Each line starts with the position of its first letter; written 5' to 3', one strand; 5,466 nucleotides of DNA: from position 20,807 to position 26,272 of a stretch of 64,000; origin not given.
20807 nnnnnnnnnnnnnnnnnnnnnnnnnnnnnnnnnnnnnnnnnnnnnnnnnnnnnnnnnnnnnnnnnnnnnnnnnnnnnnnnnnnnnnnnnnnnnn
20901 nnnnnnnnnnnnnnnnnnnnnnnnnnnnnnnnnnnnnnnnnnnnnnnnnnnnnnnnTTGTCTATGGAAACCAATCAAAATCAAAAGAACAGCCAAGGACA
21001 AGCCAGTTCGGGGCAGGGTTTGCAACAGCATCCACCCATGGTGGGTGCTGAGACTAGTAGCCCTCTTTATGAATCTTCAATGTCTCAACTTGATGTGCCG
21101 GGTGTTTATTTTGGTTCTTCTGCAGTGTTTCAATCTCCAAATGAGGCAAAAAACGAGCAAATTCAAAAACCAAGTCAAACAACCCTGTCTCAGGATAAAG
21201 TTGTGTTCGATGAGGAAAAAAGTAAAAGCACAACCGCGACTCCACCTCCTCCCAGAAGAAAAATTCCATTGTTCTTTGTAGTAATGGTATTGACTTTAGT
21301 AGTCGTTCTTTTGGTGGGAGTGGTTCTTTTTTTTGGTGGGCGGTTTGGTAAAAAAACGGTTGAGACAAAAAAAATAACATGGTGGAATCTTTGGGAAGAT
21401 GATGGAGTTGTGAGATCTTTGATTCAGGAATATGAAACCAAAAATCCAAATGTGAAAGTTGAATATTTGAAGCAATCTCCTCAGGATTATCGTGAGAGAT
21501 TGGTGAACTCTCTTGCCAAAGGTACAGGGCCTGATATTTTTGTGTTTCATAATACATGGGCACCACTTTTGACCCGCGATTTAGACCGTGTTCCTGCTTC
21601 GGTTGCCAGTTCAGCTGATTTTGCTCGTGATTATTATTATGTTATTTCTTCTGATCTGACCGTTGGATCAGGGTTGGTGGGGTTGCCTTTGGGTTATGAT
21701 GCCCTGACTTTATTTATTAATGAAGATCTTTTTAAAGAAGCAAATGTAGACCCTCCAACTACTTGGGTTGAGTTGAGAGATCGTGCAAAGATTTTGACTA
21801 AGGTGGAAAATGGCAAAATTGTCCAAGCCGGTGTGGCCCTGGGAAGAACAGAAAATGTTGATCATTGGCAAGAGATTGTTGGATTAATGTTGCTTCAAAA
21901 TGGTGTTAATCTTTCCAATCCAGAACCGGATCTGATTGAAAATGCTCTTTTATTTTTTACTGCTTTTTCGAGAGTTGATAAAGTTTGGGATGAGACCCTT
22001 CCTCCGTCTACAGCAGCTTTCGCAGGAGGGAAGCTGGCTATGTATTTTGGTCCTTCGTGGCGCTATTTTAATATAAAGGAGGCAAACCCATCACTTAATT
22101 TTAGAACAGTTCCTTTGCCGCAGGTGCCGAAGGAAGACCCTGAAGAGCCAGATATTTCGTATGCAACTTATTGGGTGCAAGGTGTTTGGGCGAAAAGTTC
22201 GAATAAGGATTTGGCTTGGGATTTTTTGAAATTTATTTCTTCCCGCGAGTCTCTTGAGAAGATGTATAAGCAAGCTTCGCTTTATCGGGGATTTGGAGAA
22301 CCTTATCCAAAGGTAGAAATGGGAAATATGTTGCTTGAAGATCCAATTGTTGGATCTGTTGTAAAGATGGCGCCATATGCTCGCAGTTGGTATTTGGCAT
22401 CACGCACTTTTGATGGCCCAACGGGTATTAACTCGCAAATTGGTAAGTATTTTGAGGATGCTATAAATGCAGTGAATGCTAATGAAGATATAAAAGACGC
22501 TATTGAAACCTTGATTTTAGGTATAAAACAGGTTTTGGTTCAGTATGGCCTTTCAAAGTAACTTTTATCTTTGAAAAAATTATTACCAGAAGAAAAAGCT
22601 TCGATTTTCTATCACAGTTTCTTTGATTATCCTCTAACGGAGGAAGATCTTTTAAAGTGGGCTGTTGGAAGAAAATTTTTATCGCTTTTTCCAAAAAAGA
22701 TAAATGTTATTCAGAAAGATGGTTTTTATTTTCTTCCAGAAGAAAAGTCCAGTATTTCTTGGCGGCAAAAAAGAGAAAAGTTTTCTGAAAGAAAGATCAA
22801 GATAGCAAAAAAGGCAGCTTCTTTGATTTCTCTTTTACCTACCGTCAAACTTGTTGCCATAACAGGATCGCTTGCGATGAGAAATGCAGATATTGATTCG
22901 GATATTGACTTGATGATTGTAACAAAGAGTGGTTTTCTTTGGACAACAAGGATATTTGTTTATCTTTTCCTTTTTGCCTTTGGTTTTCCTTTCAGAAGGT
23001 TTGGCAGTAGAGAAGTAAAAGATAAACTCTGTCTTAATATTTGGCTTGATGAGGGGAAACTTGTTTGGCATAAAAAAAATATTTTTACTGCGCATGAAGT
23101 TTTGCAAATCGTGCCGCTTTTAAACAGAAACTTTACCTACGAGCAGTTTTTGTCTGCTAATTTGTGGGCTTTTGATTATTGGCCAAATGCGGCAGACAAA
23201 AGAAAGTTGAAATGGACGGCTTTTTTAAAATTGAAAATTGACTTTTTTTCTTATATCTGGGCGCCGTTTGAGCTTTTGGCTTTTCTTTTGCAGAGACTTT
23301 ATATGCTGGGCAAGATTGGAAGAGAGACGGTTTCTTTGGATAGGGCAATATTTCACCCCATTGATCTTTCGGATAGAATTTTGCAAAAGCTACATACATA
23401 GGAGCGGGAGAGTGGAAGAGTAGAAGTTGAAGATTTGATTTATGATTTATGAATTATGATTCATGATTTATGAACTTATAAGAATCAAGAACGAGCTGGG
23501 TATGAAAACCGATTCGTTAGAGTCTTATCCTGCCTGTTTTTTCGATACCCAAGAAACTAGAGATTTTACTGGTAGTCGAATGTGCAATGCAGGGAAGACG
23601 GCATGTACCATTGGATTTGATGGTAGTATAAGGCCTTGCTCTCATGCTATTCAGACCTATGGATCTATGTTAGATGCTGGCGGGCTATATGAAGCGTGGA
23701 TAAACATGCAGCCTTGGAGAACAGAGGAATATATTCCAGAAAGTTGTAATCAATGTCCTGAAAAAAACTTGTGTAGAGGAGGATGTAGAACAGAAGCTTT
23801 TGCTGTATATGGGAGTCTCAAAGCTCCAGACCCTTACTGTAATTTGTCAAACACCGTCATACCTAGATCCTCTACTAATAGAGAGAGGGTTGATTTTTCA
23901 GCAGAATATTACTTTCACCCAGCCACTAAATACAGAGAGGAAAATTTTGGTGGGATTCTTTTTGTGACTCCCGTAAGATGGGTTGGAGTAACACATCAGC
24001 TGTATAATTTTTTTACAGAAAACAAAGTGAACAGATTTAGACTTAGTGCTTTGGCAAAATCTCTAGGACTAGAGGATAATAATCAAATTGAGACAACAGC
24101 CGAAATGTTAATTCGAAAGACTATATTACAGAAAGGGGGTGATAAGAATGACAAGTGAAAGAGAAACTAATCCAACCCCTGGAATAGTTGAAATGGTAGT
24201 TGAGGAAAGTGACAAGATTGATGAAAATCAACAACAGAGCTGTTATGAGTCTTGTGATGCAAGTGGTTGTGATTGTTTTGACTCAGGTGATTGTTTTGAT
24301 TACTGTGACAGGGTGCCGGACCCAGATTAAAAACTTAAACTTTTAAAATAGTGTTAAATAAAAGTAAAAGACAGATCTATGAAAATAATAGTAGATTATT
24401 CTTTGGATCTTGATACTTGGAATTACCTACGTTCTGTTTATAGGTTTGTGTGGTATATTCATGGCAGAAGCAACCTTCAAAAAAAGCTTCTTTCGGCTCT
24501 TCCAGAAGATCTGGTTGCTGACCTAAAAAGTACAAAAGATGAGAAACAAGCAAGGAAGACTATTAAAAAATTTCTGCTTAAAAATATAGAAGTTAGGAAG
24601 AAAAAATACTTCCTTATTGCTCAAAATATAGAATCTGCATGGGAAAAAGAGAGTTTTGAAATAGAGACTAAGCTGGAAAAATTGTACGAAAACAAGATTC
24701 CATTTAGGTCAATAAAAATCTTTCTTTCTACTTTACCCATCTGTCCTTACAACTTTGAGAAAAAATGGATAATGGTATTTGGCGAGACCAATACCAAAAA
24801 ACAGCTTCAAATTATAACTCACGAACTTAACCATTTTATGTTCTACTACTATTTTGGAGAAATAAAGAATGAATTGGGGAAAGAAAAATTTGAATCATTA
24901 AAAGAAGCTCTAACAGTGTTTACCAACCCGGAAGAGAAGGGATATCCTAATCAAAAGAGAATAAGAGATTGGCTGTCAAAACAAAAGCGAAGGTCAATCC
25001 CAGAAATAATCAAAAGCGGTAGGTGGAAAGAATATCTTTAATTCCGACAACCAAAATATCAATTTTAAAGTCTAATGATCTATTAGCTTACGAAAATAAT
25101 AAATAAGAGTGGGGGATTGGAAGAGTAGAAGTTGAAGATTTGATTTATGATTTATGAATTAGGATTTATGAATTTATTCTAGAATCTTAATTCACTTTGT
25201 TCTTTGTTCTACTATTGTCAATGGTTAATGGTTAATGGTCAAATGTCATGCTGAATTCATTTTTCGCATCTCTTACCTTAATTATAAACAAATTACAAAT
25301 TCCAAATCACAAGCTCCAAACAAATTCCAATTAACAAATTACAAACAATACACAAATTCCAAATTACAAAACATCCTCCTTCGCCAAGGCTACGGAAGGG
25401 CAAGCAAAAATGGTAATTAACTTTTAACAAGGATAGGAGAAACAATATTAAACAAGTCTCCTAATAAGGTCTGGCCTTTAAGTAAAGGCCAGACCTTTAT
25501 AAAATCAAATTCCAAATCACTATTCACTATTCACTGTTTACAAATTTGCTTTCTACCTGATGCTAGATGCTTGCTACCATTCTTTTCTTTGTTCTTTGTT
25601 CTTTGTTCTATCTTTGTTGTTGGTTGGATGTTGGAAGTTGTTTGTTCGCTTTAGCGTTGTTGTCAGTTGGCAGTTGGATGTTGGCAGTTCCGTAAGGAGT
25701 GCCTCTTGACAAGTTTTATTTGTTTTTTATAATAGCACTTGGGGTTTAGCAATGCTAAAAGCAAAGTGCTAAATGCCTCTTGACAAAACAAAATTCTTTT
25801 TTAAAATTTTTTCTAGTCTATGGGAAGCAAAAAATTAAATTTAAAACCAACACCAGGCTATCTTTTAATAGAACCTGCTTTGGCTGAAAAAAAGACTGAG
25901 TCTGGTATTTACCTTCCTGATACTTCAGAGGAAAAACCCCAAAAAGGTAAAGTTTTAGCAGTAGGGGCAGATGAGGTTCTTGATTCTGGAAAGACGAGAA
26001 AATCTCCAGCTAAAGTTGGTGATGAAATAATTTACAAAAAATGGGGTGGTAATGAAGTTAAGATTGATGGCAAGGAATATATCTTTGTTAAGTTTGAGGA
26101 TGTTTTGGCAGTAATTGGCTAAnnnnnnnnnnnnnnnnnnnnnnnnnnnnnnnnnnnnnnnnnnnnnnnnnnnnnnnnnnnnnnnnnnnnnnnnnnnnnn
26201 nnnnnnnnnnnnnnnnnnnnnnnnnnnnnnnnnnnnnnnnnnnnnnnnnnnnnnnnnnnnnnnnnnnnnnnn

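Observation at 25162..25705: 650-bp non-coding region packed with microsatellites and a perfect 32-nt palindrome between the cassette and groES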

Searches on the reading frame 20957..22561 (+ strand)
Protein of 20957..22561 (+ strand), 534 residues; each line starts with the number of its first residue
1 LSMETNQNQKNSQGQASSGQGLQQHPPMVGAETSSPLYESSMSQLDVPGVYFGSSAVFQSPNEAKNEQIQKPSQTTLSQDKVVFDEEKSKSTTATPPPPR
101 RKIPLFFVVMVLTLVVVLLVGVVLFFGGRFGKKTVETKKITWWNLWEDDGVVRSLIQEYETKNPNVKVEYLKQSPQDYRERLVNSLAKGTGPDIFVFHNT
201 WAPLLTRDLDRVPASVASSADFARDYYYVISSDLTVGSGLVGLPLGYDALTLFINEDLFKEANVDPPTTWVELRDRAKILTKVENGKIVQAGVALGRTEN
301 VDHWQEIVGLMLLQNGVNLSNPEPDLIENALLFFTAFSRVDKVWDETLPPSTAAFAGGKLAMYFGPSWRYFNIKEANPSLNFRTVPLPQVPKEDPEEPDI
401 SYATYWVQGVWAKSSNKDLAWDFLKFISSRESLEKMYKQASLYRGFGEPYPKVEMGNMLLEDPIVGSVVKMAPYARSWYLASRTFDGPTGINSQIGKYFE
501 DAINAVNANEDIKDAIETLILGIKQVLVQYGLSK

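Call 9: search_protein_families(library=pfam, proteins=[window:20957-22561:+], max_evalue=0.01)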
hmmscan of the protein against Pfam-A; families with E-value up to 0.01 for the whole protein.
window:20957-22561:+ (534 aa): 2 families
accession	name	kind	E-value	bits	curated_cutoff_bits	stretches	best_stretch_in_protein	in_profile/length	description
PF13416.11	SBP_bac_8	-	8.1e-29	101.7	27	1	155-440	2-256/279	Bacterial extracellular solute-binding protein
PF01547.30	SBP_bac_1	-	6.9e-27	95.7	26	1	153-431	11-304/307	Bacterial extracellular solute-binding protein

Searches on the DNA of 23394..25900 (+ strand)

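Call 33: search_rna_families(source=window, start=24950, end=25900, threshold=evalue, max_evalue=5)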
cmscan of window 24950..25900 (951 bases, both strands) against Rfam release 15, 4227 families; matches with E-value up to 5: 12.
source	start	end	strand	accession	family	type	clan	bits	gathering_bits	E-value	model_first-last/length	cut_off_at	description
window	25655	25790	-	RF00421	SNORA32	Gene; snRNA; snoRNA; HACA-box;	-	30.4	60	0.014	1-121/121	no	Small nucleolar RNA SNORA32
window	25465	25498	-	RF00899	mir-235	Gene; miRNA;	-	22.4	75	0.18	1-77/77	no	mir-235 microRNA precursor family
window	25715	25832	+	RF01435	S_pombe_snR5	Gene; snRNA; snoRNA; HACA-box;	CL00038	22.4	80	0.22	1-143/143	no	small nucleolar RNA snR5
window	25731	25826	+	RF02629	RmaA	Gene; sRNA;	-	22.2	57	0.31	1-113/113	no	Regulator of motility and amylovoran A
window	25464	25513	-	RF02596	cyano_het_sRNA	Gene; sRNA;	-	21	35.7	0.17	1-56/56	no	Cyanobacteria heterocyst sRNA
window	25466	25504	-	RF00480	HIV_FE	Cis-reg; frameshift_element;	-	20.5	45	3.5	1-52/52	no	HIV Ribosomal frameshift signal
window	25464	25499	-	RF03851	mir-1002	Gene; miRNA;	-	19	85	3.3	1-89/89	no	mir-1002 microRNA precursor family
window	25464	25501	+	RF03462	mir-4677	Gene; miRNA;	-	18.2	80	1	1-59/59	no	mir-4677 microRNA precursor family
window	25434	25553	-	RF02634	EF3314_EF3315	Gene; sRNA;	-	16.8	100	0.33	1-141/141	no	Enterococcus sRNA EF3314_EF3315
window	25435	25500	+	RF02763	IsrM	Gene; sRNA;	-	14.3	376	0.17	1-329/329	no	IsrM sRNA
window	25463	25564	-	RF02763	IsrM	Gene; sRNA;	-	13.3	376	0.33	1-329/329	no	IsrM sRNA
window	24959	25034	-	RF02081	STnc550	Gene; sRNA;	-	12.3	48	2.5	1-388/388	no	Enterobacterial sRNA STnc550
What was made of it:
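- On Rfam ncRNA families: The best hit in this region scores 30.4 bits against a threshold of 60 (call 33).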

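Call 88: search_dna_similar(query=window:23394-25705:+, collection=phages, mode=distant, max_rows=5)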
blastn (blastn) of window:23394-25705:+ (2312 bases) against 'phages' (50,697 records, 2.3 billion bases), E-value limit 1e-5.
No match.

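Call 89: search_dna_similar(query=window:23394-25705:+, collection=plasmids, mode=distant, max_rows=5)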
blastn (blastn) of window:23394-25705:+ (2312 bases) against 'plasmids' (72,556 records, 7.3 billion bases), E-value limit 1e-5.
No match.
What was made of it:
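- Tried and rejected: Whole insertion against phage and plasmid collections: no match (calls 88, 89).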

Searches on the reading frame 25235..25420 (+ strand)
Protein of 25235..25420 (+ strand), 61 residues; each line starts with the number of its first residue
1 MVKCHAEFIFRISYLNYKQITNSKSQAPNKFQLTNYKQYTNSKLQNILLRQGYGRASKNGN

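Call 9: search_protein_families(library=pfam, proteins=[window:25235-25420:+], max_evalue=0.01)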
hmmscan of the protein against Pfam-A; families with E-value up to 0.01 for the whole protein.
window:25235-25420:+ (61 aa): 0 families

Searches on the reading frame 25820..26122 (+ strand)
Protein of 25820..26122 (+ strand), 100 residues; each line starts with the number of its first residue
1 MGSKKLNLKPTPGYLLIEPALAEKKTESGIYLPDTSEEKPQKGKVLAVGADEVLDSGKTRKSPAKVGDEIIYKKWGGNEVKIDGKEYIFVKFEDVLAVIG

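Call 9: search_protein_families(library=pfam, proteins=[window:25820-26122:+], max_evalue=0.01)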
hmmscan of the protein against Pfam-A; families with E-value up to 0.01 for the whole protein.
window:25820-26122:+ (100 aa): 1 family
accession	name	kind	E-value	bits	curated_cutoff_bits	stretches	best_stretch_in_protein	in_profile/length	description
PF00166.26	Cpn10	-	2.9e-28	98.2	21.1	1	7-99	1-93/93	Chaperonin 10 Kd subunit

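Call 12: find_encoding_contigs(protein=window:25820-26122:+, flank=6000, max_places=10)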
Protein window:25820-26122:+ (100 aa): 1 contig read that carries it; 1 place shown.
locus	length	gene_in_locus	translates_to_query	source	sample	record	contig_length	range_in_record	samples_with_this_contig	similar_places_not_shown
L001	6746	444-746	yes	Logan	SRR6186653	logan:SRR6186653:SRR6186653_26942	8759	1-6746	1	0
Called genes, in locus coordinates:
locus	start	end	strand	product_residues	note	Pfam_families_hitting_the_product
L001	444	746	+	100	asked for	PF00166:Cpn10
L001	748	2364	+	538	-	PF00118:Cpn60_TCP1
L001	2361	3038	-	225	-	PF01551:Peptidase_M23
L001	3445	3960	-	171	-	PF00293:NUDIX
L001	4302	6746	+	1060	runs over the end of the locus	PF13091:PLDc_2, PF04851:ResIII (faint), PF13401:AAA_22 (faint), PF00176:SNF2-rel_dom, PF00271:Helicase_C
